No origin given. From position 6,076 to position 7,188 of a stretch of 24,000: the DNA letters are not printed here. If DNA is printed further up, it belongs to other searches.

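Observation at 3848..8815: Four-gene TonB-receptor / anchored periplasmic protein / polyferredoxin / DsbD_2-like permease operon in the variable ybeL-lnt slot: candidate redox-coupled metal uptake system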

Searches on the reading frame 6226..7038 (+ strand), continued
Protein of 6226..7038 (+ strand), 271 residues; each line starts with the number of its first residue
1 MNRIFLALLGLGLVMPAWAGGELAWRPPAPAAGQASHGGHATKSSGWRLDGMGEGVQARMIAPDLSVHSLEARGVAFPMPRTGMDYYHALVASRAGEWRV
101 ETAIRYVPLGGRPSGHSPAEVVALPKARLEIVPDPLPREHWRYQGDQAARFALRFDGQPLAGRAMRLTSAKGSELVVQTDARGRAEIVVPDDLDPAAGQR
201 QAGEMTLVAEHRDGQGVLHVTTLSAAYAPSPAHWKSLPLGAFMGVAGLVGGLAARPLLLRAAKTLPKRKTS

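Call 38: fold_search(model_id=the predicted structure, library=pdb)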
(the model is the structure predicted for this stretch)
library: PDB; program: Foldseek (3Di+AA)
matches with E <= 10: 1516; with E <= 0.001: 19
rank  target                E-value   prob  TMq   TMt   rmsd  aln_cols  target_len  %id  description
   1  9mhl_B                1.0e-08  1.00  0.42  0.49   5.9       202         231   13  The structure of Zcp with zinc bound (released 2025-12-17)
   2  9mhi_A                2.3e-08  1.00  0.46  0.50   6.6       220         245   14  The structure of SeMet substituted Zcp (released 2025-12-17)
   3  9mhj_B                3.1e-08  1.00  0.44  0.48   6.8       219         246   13  The structure of native Zcp (released 2025-12-17)
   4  9mhl_A                3.4e-08  1.00  0.43  0.50   5.8       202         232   14  The structure of Zcp with zinc bound (released 2025-12-17)
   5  9mhm_B                3.4e-08  1.00  0.45  0.51   5.6       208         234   12  The structure of Zcp with copper bound (released 2025-12-17)
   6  9mhn_A                4.8e-08  1.00  0.45  0.51   5.4       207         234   15  The structure of Zcp with cobalt bound (released 2025-12-17)
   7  9mhm_A                5.0e-08  1.00  0.45  0.52   5.6       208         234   14  The structure of Zcp with copper bound (released 2025-12-17)
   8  9gcb_A                9.8e-08  1.00  0.45  0.55   5.9       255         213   18  DUF4198 protein from Ideonella sakaiensis with Ni bound (released 2025-09-10)
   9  9mhk_A                1.4e-07  1.00  0.45  0.49   5.1       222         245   12  The structure of Zcp triple mutant H29A, H31A, H142A (released 2025-12-17)
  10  7dm0_A                1.1e-04  1.00  0.25  0.38  16.8       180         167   11  Biofilm associated protein - C region (released 2021-12-15)
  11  5irb_B                2.6e-04  1.00  0.28  0.25  21.1       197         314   10  Structural insight into host cell surface retention of a 1.5-MDa bacterial ice-binding adhesin (released 2017-07-19)
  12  2yn5_B                3.8e-04  1.00  0.25  0.24  19.1       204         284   14  Structural insight into the giant calcium-binding adhesin SiiE: implications for the adhesion of Salmonella enterica t (released 2013-04-03)
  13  4p99_A                6.5e-04  1.00  0.27  0.19  21.3       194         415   12  Ca2+-stabilized adhesin helps an Antarctic bacterium reach out and bind ice (released 2014-06-18)
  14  4kdv                  6.9e-04  1.00  0.25  0.57   5.4       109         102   14  Crystal structure of a bacterial immunoglobulin-like domain from the M. primoryensis ice-binding adhesin (released 2013-10-02)
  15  7b2m_A                7.3e-04  0.99  0.26  0.12  16.3       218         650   12  Cryo-EM structure of complement C4b in complex with nanobody E3 (released 2022-03-02)
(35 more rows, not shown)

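Call 41: search_solved_structures(query=L083:14319-16313:-, max_evalue=1e-10, show_alignments=1)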
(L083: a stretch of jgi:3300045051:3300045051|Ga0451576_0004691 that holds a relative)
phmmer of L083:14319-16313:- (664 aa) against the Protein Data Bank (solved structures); distinct sequences matched with E-value up to 1e-10: 6.
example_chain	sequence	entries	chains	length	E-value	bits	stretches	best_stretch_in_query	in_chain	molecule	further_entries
6fok_A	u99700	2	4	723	1.5e-154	519.1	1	23-661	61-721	Putative copper transport outer membrane porin OprC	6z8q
6z8r_A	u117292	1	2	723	1.6e-153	515.7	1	23-661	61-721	Putative copper transport outer membrane porin OprC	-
6z8s_A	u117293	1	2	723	1.6e-153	515.7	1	23-661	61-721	Putative copper transport outer membrane porin OprC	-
6z8t_A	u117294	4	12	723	4e-153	514.4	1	23-661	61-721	Putative copper transport outer membrane porin OprC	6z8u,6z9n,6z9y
6z8y_A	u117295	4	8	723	4.6e-153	514.2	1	23-661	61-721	Putative copper transport outer membrane porin OprC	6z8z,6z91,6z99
6fom_A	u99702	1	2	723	3.8e-152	511.2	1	23-661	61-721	Putative copper transport outer membrane porin OprC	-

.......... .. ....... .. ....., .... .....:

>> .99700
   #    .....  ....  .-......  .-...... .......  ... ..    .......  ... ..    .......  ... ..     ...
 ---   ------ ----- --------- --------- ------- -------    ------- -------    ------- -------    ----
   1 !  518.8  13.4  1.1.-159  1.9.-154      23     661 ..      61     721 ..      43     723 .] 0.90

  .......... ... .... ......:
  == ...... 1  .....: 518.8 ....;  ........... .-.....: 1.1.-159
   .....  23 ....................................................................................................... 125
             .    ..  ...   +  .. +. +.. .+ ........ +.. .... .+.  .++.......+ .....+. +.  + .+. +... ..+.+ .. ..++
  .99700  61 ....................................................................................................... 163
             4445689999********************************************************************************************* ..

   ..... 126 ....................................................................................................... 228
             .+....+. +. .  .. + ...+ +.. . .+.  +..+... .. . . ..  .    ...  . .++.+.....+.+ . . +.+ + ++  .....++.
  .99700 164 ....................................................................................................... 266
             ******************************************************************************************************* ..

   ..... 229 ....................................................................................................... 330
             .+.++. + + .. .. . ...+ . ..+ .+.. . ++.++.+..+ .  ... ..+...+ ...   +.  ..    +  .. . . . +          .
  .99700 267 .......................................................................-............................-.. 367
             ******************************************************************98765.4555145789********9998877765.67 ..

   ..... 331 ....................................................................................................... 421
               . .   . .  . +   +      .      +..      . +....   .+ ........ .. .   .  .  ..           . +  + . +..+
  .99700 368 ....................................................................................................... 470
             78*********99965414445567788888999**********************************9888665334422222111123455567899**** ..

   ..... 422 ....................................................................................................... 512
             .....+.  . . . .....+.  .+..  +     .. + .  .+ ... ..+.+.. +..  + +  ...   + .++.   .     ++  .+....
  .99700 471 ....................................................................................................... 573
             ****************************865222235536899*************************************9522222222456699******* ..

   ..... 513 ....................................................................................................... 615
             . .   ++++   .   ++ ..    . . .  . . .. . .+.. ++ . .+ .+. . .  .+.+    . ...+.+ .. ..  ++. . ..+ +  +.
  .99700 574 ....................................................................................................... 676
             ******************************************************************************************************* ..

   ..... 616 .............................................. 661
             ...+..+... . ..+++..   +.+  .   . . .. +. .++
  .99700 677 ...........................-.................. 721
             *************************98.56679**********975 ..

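Call 42: search_solved_structures(query=L001:5806-7989:+, max_evalue=1e-8)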
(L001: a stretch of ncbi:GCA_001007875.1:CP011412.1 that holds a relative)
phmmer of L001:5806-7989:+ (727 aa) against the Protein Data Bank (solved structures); distinct sequences matched with E-value up to 1e-8: 24.
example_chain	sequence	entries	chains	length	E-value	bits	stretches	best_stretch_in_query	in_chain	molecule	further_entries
6v81_A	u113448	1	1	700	1.5e-34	122.5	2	421-712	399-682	Probable TonB-dependent receptor YncD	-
9c4o_A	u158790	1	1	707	3.8e-34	121.2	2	421-712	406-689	Pyrroloquinoline quinone transporter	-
6i96_A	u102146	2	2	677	7.5e-21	77.3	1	38-220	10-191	Metal-pseudopaline receptor CntO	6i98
6i97_A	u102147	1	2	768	9.2e-21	77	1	38-220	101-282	Metal-pseudopaline receptor CntO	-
6z8a_A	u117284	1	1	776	9.5e-21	76.9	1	38-220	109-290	Ferrioxamine receptor FoxA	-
8b43_A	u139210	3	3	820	9.6e-21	76.9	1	38-220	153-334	Metal-pseudopaline receptor CntO | Ferrioxamine receptor FoxA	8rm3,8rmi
9rvq_A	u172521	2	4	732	3.1e-19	71.9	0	43-335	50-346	TonB-dependent receptor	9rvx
8a8c_A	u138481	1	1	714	5.7e-17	64.4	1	47-218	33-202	Ferrichrome outer membrane transporter/phage receptor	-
8a60_A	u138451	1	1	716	5.7e-17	64.4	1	47-218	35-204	Ferrichrome outer membrane transporter/phage receptor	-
2fcp_A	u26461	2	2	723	6e-17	64.3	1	47-218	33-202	PROTEIN (FERRIC HYDROXAMATE UPTAKE RECEPTOR) | FhuA iron-ferrichrome transporter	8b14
1qff_A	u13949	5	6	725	6.1e-17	64.3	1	47-218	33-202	FERRIC HYDROXAMATE UPTAKE RECEPTOR | PROTEIN (FERRIC HYDROXAMATE UPTAKE RECEPTOR) | FERRIC HYDROXAMATE RECEPTOR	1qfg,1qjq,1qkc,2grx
1fcp_A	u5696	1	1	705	7.8e-17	64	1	47-218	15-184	PROTEIN (FERRIC HYDROXAMATE UPTAKE RECEPTOR)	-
1fi1_A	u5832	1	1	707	7.8e-17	64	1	47-218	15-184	FERRICHROME-IRON RECEPTOR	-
4cu4_A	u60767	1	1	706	9.5e-17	63.7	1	47-218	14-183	FERRICHROME-IRON RECEPTOR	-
1by3_A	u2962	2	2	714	3e-16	62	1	47-218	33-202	PROTEIN (FERRICHROME-IRON RECEPTOR PRECURSOR (FHUA)) | FERRIC HYDROXAMATE UPTAKE PROTEIN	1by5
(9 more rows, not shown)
